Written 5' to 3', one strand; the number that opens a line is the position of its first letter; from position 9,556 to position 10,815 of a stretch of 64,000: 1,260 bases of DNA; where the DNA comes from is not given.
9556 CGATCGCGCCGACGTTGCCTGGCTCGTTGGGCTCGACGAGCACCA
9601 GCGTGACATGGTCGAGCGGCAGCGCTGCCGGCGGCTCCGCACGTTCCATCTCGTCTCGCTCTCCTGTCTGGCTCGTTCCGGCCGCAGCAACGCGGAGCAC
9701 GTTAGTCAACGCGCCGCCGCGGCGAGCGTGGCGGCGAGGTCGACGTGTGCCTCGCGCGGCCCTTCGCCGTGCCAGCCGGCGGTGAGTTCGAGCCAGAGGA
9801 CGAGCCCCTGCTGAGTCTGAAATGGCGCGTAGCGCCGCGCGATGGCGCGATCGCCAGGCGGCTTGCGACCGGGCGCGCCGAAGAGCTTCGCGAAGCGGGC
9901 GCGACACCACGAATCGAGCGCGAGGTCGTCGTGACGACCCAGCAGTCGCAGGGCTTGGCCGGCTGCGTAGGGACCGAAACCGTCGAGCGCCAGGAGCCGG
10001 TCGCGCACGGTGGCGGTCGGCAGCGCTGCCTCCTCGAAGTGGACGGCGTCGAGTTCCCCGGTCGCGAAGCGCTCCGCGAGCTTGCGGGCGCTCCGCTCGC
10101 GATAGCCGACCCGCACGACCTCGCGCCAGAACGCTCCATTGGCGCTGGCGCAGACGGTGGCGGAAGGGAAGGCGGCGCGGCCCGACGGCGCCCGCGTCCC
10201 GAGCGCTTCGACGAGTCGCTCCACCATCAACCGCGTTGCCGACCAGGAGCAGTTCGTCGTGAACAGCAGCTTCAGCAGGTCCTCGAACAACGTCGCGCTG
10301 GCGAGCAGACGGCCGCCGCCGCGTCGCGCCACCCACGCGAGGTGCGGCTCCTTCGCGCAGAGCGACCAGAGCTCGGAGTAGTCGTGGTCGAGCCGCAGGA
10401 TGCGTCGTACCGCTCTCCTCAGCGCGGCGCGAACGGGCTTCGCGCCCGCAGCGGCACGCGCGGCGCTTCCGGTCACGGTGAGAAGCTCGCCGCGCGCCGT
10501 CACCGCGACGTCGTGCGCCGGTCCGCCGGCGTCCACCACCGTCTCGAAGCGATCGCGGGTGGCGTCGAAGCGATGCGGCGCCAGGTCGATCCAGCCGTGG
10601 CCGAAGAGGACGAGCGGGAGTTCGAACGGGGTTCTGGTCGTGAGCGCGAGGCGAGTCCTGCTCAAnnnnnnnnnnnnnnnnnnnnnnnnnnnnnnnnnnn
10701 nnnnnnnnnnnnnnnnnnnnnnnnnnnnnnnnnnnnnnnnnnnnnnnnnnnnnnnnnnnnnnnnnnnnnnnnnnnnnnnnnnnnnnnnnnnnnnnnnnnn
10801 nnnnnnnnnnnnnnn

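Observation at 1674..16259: About 15 co-directional, tightly packed minus-strand genes form one super-cluster mixing peptide/amino-acid catabolism, RNA/DNA modification and envelope functions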

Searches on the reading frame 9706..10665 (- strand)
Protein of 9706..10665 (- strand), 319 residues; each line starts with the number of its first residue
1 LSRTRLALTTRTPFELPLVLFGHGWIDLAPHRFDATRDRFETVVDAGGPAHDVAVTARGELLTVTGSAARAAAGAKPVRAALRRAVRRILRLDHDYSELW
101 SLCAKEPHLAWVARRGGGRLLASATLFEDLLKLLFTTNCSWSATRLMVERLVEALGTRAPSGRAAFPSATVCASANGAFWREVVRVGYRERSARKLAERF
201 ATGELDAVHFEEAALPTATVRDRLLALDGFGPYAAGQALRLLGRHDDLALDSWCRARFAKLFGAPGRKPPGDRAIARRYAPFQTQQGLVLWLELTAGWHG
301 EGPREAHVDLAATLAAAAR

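Call 7: search_protein_families(library=pfam, proteins=[window:9706-10665:-], max_evalue=0.01)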
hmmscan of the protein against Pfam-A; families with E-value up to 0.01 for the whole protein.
window:9706-10665:- (319 aa): 0 families

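Call 10: search_protein_families(library=ncbifam, proteins=[window:9706-10665:-], max_evalue=0.01)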
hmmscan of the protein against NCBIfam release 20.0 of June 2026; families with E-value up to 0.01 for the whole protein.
window:9706-10665:- (319 aa): 1 family
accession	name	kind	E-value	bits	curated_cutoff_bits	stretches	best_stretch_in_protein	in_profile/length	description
TIGR00588.1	ogg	subfamily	4.8e-07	29.2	397.85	1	72-236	64-234/310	8-oxoguanine DNA-glycosylase (ogg)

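Call 21: search_solved_structures(query=window:9706-10665:-, max_evalue=1, show_alignments=1)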
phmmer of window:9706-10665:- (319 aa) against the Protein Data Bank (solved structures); distinct sequences matched with E-value up to 1: 16.
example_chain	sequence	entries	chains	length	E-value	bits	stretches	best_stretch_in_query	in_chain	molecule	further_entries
4ejy_A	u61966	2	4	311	2.7e-05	26.9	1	92-258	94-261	3-Methyladenine DNA glycosylase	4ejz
6w0m_A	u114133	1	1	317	0.36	13.3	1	74-193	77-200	N-glycosylase/DNA lyase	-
6w0r_A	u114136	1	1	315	0.37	13.3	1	74-193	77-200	N-glycosylase/DNA lyase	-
6w13_A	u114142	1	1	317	0.37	13.3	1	74-193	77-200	N-glycosylase/DNA lyase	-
5an4_A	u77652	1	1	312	0.56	12.7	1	74-192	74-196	N-GLYCOSYLASE/DNA LYASE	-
1ebm_A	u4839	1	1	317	0.56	12.7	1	74-192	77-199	8-OXOGUANINE DNA GLYCOSYLASE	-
1fn7_A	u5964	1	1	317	0.57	12.7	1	74-192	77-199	8-OXOGUANINE DNA GLYCOSYLASE 1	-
2noe_A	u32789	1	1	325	0.58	12.7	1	74-192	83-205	N-glycosylase/DNA lyase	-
1m3h_A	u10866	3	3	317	0.58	12.7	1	74-192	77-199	8-Oxoguanine DNA Glycosylase | N-glycosylase/DNA lyase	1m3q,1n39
1n3a_A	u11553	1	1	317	0.58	12.7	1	74-192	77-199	N-glycosylase/DNA lyase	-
1n3c_A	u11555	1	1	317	0.58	12.7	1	74-192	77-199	N-glycosylase/DNA lyase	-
10mn_A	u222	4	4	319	0.58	12.7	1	74-192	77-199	N-glycosylase/DNA lyase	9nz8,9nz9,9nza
2nol_A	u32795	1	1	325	0.59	12.6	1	74-192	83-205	N-glycosylase/DNA lyase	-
3ih7_A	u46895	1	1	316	0.6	12.6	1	74-192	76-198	N-glycosylase/DNA lyase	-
1hu0_A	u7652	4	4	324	0.6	12.6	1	74-192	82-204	8-OXOGUANINE DNA GLYCOSYLASE 1 | 8-OXOGUANINE DNA GLYCOSYLASE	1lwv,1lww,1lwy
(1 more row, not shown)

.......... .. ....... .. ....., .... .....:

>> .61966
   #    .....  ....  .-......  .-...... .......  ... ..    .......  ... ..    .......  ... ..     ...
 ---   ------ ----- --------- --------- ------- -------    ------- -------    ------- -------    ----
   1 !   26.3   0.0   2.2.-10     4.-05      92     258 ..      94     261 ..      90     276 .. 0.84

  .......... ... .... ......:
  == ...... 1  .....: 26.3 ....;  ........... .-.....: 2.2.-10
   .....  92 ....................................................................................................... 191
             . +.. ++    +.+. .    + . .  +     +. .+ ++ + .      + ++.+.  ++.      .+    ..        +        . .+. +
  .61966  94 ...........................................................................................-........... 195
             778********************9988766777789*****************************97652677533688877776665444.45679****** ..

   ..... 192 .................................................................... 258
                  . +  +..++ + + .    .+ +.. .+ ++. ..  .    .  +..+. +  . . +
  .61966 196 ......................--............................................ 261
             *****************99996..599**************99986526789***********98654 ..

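Call 62: search_solved_structures(query=A3, max_evalue=0.1, show_alignments=1)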
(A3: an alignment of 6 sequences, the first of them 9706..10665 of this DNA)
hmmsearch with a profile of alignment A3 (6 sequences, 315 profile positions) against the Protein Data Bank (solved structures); distinct sequences matched with E-value up to 0.1: 34.
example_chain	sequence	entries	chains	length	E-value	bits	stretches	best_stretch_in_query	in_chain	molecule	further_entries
4ejy_A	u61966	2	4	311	2.3e-05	27.1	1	90-263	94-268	3-Methyladenine DNA glycosylase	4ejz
6g3x_A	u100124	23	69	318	0.0001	24.9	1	82-233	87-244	N-glycosylase/DNA lyase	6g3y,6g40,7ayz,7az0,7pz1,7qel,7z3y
6w0m_A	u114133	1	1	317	0.00013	24.6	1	55-230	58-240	N-glycosylase/DNA lyase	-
6w0r_A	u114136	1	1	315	0.00013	24.6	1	55-230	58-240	N-glycosylase/DNA lyase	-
6w13_A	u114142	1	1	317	0.00015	24.4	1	55-229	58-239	N-glycosylase/DNA lyase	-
8xwc_A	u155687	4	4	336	0.00033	23.2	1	55-233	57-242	N-glycosylase/DNA lyase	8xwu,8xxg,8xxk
1ebm_A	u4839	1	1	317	0.00041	22.9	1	55-229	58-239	8-OXOGUANINE DNA GLYCOSYLASE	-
5an4_A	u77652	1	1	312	0.00042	22.9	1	55-229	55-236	N-GLYCOSYLASE/DNA LYASE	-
2noh_A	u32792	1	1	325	0.00043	22.9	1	55-229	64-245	N-glycosylase/DNA lyase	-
2noe_A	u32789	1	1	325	0.00044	22.9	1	55-229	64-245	N-glycosylase/DNA lyase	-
1fn7_A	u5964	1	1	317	0.00044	22.9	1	55-229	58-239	8-OXOGUANINE DNA GLYCOSYLASE 1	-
2nol_A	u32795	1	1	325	0.00044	22.8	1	55-229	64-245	N-glycosylase/DNA lyase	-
10mn_A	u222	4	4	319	0.00044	22.8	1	55-229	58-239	N-glycosylase/DNA lyase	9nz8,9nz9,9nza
1hu0_A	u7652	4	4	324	0.00046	22.8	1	55-229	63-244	8-OXOGUANINE DNA GLYCOSYLASE 1 | 8-OXOGUANINE DNA GLYCOSYLASE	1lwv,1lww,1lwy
2noz_A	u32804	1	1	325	0.00046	22.8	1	55-229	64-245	N-glycosylase/DNA lyase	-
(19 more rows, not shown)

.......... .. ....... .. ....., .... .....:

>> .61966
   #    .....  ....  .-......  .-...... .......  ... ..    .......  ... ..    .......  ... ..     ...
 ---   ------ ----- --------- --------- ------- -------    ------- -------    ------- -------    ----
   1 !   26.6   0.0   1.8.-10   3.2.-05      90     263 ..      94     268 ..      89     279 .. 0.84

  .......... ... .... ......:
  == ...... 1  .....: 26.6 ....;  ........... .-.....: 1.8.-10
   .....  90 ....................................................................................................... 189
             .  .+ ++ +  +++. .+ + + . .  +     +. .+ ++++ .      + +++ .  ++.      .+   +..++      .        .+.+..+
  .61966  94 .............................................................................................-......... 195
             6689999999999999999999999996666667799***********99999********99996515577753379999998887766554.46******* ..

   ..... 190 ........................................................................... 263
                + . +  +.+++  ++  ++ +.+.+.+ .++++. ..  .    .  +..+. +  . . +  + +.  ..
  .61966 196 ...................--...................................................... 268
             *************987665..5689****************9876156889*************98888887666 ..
